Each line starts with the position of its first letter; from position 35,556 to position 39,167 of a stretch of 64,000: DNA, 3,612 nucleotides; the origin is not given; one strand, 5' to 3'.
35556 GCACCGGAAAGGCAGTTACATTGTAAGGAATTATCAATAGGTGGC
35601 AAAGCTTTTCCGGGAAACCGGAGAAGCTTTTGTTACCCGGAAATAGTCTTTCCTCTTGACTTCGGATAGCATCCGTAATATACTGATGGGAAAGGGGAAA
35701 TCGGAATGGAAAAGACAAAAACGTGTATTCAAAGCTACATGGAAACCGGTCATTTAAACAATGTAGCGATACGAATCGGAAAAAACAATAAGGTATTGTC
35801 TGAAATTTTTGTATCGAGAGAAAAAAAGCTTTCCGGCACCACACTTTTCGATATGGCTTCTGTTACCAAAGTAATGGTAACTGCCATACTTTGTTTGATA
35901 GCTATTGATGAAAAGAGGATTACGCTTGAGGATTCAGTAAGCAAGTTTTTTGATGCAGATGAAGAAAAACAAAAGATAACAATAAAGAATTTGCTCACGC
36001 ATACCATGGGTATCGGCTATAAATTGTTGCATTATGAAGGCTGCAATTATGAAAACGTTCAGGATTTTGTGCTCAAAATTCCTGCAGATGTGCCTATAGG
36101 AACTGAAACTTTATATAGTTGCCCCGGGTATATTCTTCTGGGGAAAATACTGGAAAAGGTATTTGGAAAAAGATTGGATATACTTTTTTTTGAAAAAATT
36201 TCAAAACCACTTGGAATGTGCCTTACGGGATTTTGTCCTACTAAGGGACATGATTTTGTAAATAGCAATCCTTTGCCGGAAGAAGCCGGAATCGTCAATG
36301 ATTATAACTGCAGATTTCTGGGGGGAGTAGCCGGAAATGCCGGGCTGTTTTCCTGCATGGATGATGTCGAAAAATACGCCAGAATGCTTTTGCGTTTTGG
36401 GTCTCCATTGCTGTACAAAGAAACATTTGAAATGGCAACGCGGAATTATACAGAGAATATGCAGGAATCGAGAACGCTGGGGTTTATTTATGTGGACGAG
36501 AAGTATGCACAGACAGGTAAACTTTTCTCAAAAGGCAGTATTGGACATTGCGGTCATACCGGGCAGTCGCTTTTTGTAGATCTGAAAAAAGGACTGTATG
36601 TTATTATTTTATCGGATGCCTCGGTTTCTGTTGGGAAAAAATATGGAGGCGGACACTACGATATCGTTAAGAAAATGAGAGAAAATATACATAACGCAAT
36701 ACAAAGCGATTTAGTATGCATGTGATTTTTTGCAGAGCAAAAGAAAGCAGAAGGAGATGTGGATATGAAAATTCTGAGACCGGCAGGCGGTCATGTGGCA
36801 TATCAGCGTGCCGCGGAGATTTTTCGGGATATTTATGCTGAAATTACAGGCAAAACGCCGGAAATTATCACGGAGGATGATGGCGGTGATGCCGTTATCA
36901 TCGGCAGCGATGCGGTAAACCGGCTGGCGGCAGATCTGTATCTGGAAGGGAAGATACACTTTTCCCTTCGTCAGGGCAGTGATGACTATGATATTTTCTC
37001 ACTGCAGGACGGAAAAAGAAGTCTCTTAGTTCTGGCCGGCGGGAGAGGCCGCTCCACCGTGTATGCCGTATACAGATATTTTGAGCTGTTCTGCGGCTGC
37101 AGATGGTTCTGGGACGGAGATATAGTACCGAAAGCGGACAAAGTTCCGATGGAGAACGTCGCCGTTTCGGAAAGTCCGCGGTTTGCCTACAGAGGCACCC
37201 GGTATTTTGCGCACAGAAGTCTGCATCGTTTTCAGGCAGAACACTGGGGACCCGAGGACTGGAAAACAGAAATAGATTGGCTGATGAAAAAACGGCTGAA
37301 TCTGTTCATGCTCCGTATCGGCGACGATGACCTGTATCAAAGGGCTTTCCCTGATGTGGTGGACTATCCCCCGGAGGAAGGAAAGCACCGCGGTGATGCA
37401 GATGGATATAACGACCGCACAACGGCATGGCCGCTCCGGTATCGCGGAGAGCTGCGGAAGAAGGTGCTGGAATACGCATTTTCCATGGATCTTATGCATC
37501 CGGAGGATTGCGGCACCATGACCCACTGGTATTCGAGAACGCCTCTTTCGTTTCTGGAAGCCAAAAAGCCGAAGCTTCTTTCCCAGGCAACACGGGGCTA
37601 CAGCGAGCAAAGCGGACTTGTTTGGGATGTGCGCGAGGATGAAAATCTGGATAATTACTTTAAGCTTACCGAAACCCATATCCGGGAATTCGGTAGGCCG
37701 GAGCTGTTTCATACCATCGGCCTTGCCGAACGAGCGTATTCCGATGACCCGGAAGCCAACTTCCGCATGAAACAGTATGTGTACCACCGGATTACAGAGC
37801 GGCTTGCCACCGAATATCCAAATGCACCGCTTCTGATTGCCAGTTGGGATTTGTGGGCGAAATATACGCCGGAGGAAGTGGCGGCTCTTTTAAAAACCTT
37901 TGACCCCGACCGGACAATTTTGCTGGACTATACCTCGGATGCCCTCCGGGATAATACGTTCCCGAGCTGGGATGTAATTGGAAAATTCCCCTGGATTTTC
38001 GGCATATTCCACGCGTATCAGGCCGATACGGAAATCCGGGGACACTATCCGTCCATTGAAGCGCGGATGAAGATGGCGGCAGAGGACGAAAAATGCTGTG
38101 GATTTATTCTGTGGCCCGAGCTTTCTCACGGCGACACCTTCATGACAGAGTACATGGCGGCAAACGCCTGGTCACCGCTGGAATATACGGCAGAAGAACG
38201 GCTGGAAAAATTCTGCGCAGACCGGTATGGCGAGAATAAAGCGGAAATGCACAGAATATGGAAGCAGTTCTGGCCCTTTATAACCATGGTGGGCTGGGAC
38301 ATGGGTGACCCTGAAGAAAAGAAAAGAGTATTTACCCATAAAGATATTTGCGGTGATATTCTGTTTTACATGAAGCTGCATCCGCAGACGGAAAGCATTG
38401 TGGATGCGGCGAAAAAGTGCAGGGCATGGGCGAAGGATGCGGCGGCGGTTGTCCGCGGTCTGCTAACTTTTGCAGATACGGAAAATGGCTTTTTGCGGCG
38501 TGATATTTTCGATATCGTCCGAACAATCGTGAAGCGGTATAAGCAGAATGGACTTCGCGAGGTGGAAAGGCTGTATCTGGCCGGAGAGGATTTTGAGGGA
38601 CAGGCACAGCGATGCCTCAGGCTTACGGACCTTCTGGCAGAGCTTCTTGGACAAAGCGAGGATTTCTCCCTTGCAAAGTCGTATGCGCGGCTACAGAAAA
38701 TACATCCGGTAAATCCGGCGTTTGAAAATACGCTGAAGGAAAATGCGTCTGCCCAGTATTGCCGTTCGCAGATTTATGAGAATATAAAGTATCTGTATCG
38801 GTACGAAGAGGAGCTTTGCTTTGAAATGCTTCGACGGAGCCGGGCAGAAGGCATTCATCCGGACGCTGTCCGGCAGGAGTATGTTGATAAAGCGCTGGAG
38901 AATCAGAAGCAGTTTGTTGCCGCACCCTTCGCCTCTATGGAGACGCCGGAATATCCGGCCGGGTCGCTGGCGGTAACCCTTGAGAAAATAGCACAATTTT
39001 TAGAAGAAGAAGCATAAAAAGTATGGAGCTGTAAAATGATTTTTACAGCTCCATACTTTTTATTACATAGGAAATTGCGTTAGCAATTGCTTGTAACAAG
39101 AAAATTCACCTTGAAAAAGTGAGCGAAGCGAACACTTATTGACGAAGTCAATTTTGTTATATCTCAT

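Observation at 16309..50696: Two architecturally parallel operons encode six secreted CBM-CBM-barrel paralogs plus two CBM-only proteins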

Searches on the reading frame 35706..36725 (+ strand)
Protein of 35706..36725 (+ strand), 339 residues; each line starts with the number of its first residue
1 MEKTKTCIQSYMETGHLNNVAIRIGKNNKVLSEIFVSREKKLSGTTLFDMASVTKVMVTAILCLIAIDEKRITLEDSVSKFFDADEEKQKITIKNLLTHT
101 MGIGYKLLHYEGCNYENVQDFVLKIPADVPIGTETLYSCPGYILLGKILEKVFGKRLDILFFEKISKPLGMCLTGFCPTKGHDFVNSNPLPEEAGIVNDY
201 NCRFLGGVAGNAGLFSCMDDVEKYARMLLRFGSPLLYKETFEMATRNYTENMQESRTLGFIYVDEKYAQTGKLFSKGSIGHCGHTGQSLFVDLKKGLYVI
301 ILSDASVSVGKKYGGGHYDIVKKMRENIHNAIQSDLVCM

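Call 9: search_protein_families(library=pfam, proteins=[window:35706-36725:+], max_evalue=0.001)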
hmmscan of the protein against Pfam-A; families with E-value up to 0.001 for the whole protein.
window:35706-36725:+ (339 aa): 2 families
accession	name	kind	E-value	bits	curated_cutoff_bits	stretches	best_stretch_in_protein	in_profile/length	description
PF00144.29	Beta-lactamase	-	1.1e-40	140.3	27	1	6-306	3-311/329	Beta-lactamase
PF00768.25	Peptidase_S11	-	4e-05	23.6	27.6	0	49-80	36-66/239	D-alanyl-D-alanine carboxypeptidase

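Call 49: search_protein_families(library=ncbifam, proteins=[window:35706-36725:+], max_evalue=1)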
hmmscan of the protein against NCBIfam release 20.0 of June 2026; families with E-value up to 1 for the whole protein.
window:35706-36725:+ (339 aa): 39 families (the best 25 are shown)
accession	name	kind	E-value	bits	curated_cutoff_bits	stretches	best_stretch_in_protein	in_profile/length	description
NF002968.0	PRK03642.1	equivalog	1.2e-22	80.4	385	2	25-179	75-245/432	penicillin binding protein PBP4B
NF007943.0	PRK10662.1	equivalog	1.2e-13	50.4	266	1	43-229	80-271/380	D-alanyl-D-alanine-carboxypeptidase/endopeptidase AmpH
NF033085.1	bla_class_C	equivalog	1.3e-10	40.7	415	1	10-172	14-181/356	class C beta-lactamase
NF052559.1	MthAcHydAcmB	equivalog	3.4e-09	35.9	550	1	88-255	117-300/391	methyl acetate hydrolase AcmB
NF053709.1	blaAKO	exception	6e-07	28.7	875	1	41-173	73-206/381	AKO family class C beta-lactamase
NF033698.1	blaCSA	exception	1.5e-06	27.4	884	1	40-172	66-198/375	CSA family class C beta-lactamase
NF033159.0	blaPAC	exception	2e-06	26.9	850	1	42-171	73-202/380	PAC family class C beta-lactamase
NF038366.1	blaSFDC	exception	3.6e-06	26.3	840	1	39-174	71-207/382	SFDC family class C beta-lactamase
NF038089.1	blaYRC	exception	4.2e-06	25.9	870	1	40-173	72-206/381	YRC family class C beta-lactamase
NF000419.2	blaCMH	exception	6.9e-06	25.5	875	1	36-172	68-205/381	CMH family class C beta-lactamase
NF033700.1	blaCMA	exception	7.6e-06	25.2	887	1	40-173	66-199/375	CMA family class C beta-lactamase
NF000264.2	blaOCH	exception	7.7e-06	25.2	800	1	20-171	56-210/390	OCH family extended-spectrum class C beta-lactamase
NF050810.1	blaCHC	exception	1.1e-05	24.4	780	1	40-149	71-180/387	CHC family extended-spectrum class C beta-lactamase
NF045671.1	blaPNC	exception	2.3e-05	23.4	750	1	40-173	89-223/401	PNC family class C beta-lactamase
NF033569.1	blaLHK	exception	2.8e-05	23.2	850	1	7-174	44-216/390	LHK family class C beta-lactamase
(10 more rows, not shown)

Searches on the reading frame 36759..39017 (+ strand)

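Call 9: search_protein_families(library=pfam, proteins=[window:36759-39017:+], max_evalue=0.001)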
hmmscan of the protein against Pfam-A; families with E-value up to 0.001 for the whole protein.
window:36759-39017:+ (752 aa): 3 families
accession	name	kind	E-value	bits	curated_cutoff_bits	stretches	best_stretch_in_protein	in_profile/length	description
PF05089.18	NAGLU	-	2.4e-15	56.8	25.5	1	307-472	169-335/336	Alpha-N-acetylglucosaminidase (NAGLU) tim-barrel domain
PF12971.12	NAGLU_N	-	0.00019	21.6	28.3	1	63-123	15-74/82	Alpha-N-acetylglucosaminidase (NAGLU) N-terminal domain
PF12972.12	NAGLU_C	-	0.00082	19.5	25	0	556-646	64-158/268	Alpha-N-acetylglucosaminidase (NAGLU) C-terminal domain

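Call 49: search_protein_families(library=ncbifam, proteins=[window:36759-39017:+], max_evalue=1)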
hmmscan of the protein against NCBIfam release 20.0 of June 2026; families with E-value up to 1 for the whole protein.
window:36759-39017:+ (752 aa): 1 family
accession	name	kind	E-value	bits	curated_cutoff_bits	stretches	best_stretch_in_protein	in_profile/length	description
NF045736.1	PaDhStyDRhodo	equivalog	0.065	11.8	800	1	8-49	232-273/479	phenylacetaldehyde dehydrogenase StyD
